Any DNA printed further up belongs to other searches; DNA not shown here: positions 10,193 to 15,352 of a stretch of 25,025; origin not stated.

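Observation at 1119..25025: Unrecognised TATA-bounded ~150-bp nested-hairpin repeat family at 13 loci in 25 kb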

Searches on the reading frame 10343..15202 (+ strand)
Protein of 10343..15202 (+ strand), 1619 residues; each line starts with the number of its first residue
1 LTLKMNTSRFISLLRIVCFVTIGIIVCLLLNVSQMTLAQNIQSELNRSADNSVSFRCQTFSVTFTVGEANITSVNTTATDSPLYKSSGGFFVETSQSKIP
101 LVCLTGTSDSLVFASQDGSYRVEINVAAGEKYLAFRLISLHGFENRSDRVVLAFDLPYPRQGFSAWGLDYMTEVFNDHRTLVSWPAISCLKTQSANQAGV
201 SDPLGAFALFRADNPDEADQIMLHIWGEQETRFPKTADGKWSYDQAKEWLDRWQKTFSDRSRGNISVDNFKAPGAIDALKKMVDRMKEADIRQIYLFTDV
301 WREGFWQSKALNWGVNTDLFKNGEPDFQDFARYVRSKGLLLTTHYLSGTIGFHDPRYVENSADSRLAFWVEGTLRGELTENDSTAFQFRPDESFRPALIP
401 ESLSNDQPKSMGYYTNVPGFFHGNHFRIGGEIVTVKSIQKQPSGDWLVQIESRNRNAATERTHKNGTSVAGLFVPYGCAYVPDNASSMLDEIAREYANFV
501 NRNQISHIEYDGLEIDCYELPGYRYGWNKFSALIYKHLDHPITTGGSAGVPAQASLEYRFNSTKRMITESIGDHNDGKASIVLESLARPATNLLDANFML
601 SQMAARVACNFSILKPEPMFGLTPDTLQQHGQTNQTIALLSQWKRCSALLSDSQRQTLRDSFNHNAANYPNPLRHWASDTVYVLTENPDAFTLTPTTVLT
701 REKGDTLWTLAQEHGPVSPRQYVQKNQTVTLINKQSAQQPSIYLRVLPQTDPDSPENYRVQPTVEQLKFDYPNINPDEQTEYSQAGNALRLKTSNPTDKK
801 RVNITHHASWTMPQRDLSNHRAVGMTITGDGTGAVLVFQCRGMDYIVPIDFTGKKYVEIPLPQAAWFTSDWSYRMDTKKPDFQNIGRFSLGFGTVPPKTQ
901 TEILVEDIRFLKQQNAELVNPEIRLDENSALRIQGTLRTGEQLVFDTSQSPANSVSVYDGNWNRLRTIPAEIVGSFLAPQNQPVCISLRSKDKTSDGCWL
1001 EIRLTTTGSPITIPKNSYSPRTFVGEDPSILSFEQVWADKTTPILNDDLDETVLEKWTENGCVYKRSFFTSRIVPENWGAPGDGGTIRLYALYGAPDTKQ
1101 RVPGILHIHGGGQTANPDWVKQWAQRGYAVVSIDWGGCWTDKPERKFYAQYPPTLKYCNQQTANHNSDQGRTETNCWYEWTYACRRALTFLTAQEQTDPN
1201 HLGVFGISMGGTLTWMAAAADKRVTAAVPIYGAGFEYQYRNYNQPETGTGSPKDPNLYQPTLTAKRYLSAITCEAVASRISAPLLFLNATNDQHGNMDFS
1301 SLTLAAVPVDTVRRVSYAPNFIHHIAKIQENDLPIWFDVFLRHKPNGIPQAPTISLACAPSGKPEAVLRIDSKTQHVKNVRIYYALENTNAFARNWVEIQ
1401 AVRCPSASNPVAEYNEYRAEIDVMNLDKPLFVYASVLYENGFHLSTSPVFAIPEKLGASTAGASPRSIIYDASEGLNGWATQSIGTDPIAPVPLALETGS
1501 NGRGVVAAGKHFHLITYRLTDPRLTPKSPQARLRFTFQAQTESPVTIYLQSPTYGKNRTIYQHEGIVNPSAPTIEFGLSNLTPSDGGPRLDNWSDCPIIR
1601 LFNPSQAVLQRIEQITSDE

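Call 8: search_protein_families(library=pfam, proteins=[window:10343-15202:+])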
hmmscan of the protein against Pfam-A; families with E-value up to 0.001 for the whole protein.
window:10343-15202:+ (1619 aa): 10 families
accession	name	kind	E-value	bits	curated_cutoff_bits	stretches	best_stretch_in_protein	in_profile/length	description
PF05448.18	AXE1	-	4.9e-07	29.3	21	1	1088-1232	68-208/321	Acetyl xylan esterase (AXE1)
PF01738.24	DLH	-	6.3e-07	29.6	21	1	1182-1298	79-160/217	Dienelactone hydrolase family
PF20434.5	BD-FAE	-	3.4e-05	23.9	26.8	0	1136-1223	21-112/215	BD-FAE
PF00326.27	Peptidase_S9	-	5.4e-05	23.2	22.6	1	1187-1293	51-156/213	Prolyl oligopeptidase family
PF08840.17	BAAT_C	-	6.1e-05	23.6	20.9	1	1187-1243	9-65/210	BAAT / Acyl-CoA thioester hydrolase C terminal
PF02129.25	Peptidase_S15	-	8.2e-05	22.9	23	1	1084-1238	2-134/262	X-Pro dipeptidyl-peptidase (S15 family)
PF12697.13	Abhydrolase_6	-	0.00033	21.8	26.3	0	1105-1249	1-114/217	Alpha/beta hydrolase family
PF10142.15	PhoPQ_related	-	0.00036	19.8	20.3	0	1196-1387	168-360/367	PhoPQ-activated pathogenicity-related protein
PF12146.15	Hydrolase_4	-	0.00058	19.7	27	0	1270-1325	180-234/239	Serine aminopeptidase, S33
PF00561.26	Abhydrolase_1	-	0.00062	19.9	25.8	0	1105-1228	3-98/245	alpha/beta hydrolase fold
